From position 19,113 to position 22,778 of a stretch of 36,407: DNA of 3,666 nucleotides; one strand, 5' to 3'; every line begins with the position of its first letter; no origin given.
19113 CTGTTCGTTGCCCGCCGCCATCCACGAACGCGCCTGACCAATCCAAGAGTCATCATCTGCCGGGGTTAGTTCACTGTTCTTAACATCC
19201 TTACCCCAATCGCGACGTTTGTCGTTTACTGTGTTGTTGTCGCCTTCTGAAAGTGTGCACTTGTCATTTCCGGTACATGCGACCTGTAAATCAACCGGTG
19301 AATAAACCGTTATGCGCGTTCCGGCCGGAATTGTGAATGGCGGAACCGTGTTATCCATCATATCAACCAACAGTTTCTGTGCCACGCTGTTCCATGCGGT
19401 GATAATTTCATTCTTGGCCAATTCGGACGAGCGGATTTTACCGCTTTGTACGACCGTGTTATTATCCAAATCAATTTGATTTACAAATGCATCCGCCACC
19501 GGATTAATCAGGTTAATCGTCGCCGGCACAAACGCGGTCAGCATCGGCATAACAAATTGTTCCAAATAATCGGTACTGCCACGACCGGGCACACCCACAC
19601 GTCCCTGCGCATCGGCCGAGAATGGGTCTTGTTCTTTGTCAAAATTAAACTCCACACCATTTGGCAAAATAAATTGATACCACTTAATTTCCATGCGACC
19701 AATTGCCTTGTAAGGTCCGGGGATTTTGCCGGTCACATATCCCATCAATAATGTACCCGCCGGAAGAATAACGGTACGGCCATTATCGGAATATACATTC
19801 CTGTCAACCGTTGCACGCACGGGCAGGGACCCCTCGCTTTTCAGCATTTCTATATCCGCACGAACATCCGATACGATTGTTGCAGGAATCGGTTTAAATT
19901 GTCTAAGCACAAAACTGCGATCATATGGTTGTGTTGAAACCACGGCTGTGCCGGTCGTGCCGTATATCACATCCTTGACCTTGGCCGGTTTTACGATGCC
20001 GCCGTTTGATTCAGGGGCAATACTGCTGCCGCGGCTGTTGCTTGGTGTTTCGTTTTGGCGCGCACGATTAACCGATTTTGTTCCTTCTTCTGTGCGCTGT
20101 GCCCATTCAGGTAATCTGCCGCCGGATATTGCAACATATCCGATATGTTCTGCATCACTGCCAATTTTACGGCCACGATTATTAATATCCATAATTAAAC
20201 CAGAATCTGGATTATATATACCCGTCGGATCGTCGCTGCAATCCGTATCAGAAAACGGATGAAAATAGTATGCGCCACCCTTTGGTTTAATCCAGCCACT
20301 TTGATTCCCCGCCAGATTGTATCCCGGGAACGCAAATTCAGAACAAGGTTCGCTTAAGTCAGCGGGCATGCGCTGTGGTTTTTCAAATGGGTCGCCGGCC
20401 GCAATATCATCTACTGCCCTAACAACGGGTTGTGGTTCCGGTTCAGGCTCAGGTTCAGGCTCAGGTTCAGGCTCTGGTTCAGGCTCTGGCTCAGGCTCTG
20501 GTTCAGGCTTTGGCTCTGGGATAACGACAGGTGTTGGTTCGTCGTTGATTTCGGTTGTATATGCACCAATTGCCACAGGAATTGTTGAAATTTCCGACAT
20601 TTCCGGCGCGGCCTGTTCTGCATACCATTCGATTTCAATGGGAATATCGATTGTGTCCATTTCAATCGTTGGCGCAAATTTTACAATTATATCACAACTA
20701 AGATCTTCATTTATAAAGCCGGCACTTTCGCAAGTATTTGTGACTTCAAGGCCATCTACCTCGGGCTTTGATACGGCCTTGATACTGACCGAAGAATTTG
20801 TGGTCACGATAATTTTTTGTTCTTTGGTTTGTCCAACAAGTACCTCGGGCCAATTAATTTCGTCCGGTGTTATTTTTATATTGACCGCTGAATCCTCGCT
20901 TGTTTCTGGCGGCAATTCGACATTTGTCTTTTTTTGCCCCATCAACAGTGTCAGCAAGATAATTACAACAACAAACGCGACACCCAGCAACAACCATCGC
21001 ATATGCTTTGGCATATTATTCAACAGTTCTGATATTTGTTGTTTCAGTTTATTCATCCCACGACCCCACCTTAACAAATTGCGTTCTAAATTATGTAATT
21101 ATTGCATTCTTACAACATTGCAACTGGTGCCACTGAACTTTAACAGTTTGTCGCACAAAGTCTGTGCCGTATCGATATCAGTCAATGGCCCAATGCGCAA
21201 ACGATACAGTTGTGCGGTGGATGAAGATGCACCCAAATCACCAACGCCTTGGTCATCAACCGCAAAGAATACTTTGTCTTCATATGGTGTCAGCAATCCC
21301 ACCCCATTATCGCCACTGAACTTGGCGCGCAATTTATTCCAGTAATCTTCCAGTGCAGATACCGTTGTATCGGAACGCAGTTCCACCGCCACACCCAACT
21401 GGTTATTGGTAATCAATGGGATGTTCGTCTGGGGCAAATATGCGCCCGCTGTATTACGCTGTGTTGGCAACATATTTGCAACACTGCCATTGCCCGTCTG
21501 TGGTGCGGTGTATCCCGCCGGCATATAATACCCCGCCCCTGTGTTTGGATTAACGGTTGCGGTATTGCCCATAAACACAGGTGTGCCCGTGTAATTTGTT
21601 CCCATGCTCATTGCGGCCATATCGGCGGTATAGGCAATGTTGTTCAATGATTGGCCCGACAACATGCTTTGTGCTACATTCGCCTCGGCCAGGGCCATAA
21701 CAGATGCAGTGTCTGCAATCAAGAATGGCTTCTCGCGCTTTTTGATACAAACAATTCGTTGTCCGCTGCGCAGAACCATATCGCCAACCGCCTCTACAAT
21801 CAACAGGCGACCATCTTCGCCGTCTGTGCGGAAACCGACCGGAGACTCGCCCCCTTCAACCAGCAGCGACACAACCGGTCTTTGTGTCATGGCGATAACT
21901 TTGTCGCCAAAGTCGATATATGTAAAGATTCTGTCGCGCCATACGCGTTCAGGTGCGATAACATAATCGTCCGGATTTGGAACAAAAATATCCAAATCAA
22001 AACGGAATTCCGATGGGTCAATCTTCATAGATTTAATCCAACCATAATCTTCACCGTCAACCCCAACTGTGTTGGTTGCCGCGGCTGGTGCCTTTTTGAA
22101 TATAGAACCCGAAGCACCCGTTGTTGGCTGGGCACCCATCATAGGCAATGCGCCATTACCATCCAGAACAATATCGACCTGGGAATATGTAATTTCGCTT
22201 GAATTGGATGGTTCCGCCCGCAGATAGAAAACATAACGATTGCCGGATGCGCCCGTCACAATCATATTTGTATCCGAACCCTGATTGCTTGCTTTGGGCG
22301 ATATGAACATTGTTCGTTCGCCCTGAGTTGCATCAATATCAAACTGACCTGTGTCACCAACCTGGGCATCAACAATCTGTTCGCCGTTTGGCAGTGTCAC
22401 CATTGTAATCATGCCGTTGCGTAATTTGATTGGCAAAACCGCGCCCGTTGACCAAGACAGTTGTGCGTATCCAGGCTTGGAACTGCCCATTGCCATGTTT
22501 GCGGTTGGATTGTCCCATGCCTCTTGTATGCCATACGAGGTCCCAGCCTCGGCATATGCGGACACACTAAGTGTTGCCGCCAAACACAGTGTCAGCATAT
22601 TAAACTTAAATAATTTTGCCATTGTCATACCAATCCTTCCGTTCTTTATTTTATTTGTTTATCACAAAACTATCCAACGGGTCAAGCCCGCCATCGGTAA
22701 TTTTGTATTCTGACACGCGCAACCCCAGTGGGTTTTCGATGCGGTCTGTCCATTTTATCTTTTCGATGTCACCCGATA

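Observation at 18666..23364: Stand-alone virB8-virB9-virB10 operon with no ATPase, VirB6 or pilin gene nearby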

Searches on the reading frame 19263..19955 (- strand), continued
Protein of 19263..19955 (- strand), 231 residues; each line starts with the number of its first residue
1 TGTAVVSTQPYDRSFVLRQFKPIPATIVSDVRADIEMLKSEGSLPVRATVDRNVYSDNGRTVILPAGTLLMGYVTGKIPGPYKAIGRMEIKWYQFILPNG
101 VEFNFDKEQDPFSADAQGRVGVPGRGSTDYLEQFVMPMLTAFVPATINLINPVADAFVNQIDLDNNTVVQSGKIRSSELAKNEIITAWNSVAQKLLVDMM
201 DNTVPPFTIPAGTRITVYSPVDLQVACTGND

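Call 57: find_encoding_contigs(protein=P0177, flank=10000, max_places=1)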
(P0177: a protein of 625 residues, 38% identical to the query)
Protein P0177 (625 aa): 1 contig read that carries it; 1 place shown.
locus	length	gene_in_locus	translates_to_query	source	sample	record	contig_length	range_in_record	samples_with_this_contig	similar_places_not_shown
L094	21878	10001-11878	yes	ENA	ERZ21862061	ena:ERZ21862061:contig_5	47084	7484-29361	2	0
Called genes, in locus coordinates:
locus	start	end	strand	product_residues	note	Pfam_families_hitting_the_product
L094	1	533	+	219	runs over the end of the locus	-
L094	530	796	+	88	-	-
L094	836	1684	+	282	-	-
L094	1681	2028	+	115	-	-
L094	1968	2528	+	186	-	-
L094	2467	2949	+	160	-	-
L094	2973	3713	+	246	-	-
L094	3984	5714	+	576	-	-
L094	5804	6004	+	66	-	-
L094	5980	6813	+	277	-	-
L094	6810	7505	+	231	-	-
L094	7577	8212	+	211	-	PF04335:VirB8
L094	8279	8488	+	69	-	-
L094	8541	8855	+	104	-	PF03524:CagX (weak)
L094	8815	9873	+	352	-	PF03524:CagX (weak)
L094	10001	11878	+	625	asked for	PF03743:TrbI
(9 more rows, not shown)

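Call 67: list_cluster_members(proteins=[P0168, P0169, P0170, P0175, P0180, P0182, P0183, P0187, P0198, P0207])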
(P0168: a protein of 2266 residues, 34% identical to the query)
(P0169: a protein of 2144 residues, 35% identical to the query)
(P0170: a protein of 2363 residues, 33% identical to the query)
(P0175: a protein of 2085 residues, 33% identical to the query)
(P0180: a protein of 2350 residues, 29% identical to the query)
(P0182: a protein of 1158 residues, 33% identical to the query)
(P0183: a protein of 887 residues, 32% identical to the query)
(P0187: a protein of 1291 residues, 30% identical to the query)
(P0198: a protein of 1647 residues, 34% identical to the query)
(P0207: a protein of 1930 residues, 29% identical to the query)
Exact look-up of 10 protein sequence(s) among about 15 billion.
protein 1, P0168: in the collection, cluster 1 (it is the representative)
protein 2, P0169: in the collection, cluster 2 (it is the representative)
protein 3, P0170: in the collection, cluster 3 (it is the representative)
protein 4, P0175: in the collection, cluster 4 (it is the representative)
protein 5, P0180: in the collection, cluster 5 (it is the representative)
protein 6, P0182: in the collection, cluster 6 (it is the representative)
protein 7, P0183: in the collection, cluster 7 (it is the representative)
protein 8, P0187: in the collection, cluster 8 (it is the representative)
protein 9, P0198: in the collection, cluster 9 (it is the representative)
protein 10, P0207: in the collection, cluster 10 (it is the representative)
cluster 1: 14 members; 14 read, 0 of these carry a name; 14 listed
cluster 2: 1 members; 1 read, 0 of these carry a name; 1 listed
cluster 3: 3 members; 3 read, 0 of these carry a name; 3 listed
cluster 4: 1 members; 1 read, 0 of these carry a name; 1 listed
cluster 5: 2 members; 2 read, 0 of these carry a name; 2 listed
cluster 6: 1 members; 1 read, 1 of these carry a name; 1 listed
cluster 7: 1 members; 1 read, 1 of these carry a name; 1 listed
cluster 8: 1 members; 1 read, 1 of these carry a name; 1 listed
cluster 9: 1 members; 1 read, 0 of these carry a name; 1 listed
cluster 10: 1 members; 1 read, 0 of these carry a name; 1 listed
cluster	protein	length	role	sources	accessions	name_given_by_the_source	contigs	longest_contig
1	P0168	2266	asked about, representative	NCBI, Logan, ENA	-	-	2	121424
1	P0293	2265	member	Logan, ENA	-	-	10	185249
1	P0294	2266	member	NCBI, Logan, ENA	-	-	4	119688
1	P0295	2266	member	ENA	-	-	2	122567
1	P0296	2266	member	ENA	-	-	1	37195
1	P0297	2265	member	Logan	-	-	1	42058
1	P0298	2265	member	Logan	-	-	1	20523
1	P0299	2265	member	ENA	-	-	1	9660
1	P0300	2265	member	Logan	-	-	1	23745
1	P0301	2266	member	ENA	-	-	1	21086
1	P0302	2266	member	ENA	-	-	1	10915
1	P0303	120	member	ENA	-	-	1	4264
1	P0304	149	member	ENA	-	-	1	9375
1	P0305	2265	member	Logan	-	-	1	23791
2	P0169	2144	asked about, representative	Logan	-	-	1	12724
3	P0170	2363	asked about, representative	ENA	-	-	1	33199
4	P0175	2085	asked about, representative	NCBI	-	-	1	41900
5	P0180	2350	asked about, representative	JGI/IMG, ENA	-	-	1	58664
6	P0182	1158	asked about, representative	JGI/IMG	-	type IV secretion system protein VirB10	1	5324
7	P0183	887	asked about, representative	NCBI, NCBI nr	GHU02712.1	hypothetical protein FACS1894186_7840 [Alphaproteobacteria bacterium]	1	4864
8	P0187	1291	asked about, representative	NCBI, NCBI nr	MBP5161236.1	MAG: TrbI/VirB10 family protein [Alphaproteobacteria bacterium] | TrbI/VirB10 family protein [Alphaproteobacteria bacterium]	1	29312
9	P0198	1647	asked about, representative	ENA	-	-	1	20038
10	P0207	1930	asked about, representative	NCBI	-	-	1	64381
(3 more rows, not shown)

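Call 79: find_homologous_proteins(query=L092:14258-15229:+, max_evalue=1e-10)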
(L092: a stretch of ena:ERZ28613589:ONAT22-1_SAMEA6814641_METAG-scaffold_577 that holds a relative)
Query L092:14258-15229:+ (323 aa): 1466 proteins with E <= 1e-10 among 3850 candidates; the best 120 are listed.
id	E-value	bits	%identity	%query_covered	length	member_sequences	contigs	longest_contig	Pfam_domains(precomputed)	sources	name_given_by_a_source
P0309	1.0e-210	716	99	100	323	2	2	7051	PF00437.27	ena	-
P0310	5.4e-207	704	96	100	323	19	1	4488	PF00437.27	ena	-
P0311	6.2e-205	697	96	100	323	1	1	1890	PF00437.27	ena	-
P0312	1.5e-204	696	95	100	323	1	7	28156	PF00437.27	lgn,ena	-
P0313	2.2e-204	696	95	100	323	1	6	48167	PF00437.27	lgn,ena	-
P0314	3.8e-204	695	95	100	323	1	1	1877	PF00437.27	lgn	-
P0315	5.5e-204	694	95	100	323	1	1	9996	PF00437.27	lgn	-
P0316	8.2e-204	694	95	100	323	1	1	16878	PF00437.27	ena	-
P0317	9.2e-203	690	94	99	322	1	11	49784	PF00437.27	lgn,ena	-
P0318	9.9e-203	690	94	99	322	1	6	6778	PF00437.27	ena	-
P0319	1.8e-202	689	94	99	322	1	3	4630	PF00437.27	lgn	-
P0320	4.7e-202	688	93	99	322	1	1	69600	PF00437.27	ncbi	-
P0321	5.5e-202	688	93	99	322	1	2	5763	PF00437.27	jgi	-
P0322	2.5e-201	686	93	99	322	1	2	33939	PF00437.27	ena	-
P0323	2.1e-200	682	93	99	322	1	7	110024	PF00437.27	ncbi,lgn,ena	-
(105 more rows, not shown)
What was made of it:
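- On P-type (VirB/VirD4-like) type IV secretion system: The database search with the L092 VirB11 was saturated by its own lineage (call 79).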

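Call 83: find_homologous_proteins(query=A3, max_evalue=0.001)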
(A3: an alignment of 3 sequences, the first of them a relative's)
Query A3 (3 sequences) (116 aa, profile of the alignment): 41 proteins with E <= 0.001 among 766 candidates.
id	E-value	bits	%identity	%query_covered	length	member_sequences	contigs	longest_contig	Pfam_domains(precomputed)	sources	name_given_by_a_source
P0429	3.4e-56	206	57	85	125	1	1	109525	PF27226.1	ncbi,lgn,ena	-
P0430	1.9e-55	204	57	85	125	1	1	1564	PF27226.1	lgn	-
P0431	2.5e-55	204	56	85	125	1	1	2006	PF27226.1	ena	-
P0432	1.4e-54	201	56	85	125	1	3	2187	-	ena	-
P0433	1.4e-51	191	41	93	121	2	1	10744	-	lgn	-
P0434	2.2e-51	191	100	100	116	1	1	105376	-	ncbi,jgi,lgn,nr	ncbi:MAG: hypothetical protein LBL52_02000 [Rickettsiales bacterium]|jgi:hypothetical protein|nr:hyp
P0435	1.5e-50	188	53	85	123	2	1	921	PF27226.1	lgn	-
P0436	1.2e-49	185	51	85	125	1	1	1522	-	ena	-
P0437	5.0e-48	180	53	85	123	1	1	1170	-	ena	-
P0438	2.0e-47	178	51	91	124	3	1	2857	-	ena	-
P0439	6.6e-47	176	51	85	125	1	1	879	-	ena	-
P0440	4.2e-42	161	63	100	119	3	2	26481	-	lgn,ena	-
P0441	4.3e-42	161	63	100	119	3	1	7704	PF27226.1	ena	-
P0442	6.7e-42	160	63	88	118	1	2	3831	-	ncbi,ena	-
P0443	9.4e-40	153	64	88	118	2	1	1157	PF27226.1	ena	-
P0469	6.2e-11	60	33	83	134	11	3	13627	-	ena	-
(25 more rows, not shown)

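Call 84: find_encoding_contigs(protein=P0469, flank=10000, max_places=1)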
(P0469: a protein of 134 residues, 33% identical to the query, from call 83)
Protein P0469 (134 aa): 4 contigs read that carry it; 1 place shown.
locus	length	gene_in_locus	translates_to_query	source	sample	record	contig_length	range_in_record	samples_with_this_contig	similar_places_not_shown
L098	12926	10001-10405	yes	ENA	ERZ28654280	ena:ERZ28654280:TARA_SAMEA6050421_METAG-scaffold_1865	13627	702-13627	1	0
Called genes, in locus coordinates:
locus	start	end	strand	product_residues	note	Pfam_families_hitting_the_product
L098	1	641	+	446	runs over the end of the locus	?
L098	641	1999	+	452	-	PF11812:DUF3333, PF00528:BPD_transp_1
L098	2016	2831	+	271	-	PF00005:ABC_tran, PF02463:SMC_N (weak), PF13304:AAA_21 (faint)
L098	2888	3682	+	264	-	PF01895:PhoU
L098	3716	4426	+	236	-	PF00072:Response_reg, PF00486:Trans_reg_C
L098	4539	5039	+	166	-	PF00027:cNMP_binding (weak)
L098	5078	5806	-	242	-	-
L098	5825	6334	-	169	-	PF22769:DCD, PF00692:dUTPase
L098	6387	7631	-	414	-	PF02441:Flavoprotein, PF04127:DFP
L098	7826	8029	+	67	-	-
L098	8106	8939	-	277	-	PF01209:Ubie_methyltran, PF13489:Methyltransf_23, PF13847:Methyltransf_31, PF08242:Methyltransf_12, PF13649:Methyltransf_25, PF08241:Methyltransf_11, PF05148:Methyltransf_8 (weak)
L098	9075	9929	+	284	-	PF01149:Fapy_DNA_glyco, PF06831:H2TH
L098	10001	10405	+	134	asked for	-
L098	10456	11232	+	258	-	PF00378:ECH_1, PF16113:ECH_2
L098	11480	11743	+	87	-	PF01649:Ribosomal_S20p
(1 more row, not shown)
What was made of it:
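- Tried and rejected: A distant member sits in an unrelated marine context (call 84).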

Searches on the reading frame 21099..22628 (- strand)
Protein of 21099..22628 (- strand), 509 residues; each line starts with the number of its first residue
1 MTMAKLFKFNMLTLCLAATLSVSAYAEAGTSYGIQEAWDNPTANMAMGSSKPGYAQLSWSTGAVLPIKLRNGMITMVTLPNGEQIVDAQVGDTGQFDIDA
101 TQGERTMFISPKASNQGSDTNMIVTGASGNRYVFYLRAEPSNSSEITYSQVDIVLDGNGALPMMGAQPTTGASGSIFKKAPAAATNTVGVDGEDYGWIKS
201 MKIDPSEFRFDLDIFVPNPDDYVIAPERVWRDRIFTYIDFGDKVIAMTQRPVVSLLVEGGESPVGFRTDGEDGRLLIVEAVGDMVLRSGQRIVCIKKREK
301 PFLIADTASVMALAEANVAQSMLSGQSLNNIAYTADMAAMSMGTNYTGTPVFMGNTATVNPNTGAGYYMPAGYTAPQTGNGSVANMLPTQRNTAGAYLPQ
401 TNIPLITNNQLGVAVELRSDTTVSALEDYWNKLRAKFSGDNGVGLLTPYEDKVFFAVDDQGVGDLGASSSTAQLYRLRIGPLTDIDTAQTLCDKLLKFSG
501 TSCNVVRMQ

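Call 4: search_protein_families(library=pfam, proteins=[window:21099-22628:-], max_evalue=0.01)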
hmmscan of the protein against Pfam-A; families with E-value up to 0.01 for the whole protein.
window:21099-22628:- (509 aa): 3 families
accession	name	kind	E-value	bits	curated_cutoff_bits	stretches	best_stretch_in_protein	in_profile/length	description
PF03524.21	CagX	-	1.2e-23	84.4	34.2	1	56-297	5-197/198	Conjugal transfer protein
PF05036.18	SPOR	-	0.00031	21.4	21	1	468-507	37-76/76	SPOR domain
PF06586.17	TraK_N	-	0.0022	18.8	24.8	1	61-148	4-91/100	TraK N-terminal domain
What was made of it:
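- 21099..22628 (-): virB9: secreted 509-aa protein. Signal peptide aa 1-26, VirB9/CagX domains aa 56-297, low-complexity linker, C-terminal SPOR-like domain. Pfam CagX 84.4 bits against 34.2 (call 4).
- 21102..21398 (-): Probable SPOR (peptidoglycan-binding) domain at the C-terminus of VirB9 (aa ~411-509). Pfam SPOR 21.4 bits against cut-off 21 in the window (call 4).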

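Call 5: search_protein_families(library=ncbifam, proteins=[window:21099-22628:-], max_evalue=0.01)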
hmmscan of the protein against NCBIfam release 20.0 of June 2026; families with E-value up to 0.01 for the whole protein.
window:21099-22628:- (509 aa): 2 families
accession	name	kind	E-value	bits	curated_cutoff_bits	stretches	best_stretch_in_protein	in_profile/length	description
TIGR02781.1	VirB9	equivalog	3.6e-15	56.2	217.7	2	60-148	36-122/248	P-type conjugative transfer protein VirB9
TIGR02775.1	TrbG_Ti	equivalog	8.6e-06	25.4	180.85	1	71-140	18-90/206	P-type conjugative transfer protein TrbG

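Call 8: find_encoding_contigs(protein=window:21099-22628:-, flank=10000, max_places=6)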
Protein window:21099-22628:- (509 aa): no gene with exactly this product is on record in the collection.
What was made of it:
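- Tried and rejected: The window's own VirB9 is not on record (call 8).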

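Call 37: search_protein_families(library=phrogs, proteins=[window:21099-22628:-], max_evalue=0.1)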
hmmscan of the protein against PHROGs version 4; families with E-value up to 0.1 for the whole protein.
window:21099-22628:- (509 aa): 0 families

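Call 63: search_solved_structures(query=A2, max_evalue=1, show_alignments=0)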
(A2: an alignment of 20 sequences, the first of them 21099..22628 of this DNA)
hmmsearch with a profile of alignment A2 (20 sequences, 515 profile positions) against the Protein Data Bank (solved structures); distinct sequences matched with E-value up to 1: 3.
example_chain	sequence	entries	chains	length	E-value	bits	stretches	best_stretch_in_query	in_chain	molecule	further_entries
6gyb_b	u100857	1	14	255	0.0015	20.5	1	55-127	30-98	VirB9 protein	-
7o3j_B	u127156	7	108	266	0.0044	18.9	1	57-126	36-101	TrwF protein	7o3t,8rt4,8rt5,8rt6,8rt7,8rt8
2e29_A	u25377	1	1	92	0.8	11.5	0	410-450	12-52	ATP-dependent RNA helicase DDX50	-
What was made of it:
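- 21099..22628 (-): Profile hits to the solved VirB9 of Xanthomonas (6gyb) and TrwF of R388 (7o3j) (call 63).
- Closest known: Canonical VirB/VirD4 outer-membrane core complex. Same: Profile matches reach the VirB9 (6gyb) and TrwF (7o3j) N-terminal domains (call 63).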

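Call 64: search_protein_families(library=pfam, alignment_id=A2, max_evalue=0.01)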
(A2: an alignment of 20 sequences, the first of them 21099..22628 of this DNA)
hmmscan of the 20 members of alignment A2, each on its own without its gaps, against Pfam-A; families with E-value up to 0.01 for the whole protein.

A. member 1, window:21099-22628:- (509 aa): 3 families
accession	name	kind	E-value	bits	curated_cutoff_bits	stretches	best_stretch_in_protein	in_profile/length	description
PF03524.21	CagX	-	1.2e-23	84.4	34.2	1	56-297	5-197/198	Conjugal transfer protein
PF05036.18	SPOR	-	0.00031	21.4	21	1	468-507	37-76/76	SPOR domain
PF06586.17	TraK_N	-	0.0022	18.8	24.8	1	61-148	4-91/100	TraK N-terminal domain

B. families by the number of members that match (of 20 scanned): 3 families
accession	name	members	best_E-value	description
PF03524.21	CagX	20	4.5e-24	Conjugal transfer protein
PF05036.18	SPOR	20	1.6e-06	SPOR domain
PF06586.17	TraK_N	12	4.3e-06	TraK N-terminal domain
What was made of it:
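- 21102..21398 (-): SPOR hits in 20 of 20 family members including outgroups, best E 1.6e-6 (call 64).
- On P-type (VirB/VirD4-like) type IV secretion system: All 20 family members hit (call 64).
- On SPOR domain (PF05036): 20 of 20 relatives hit at E <= 0.01, best 1.6e-6 (call 64).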
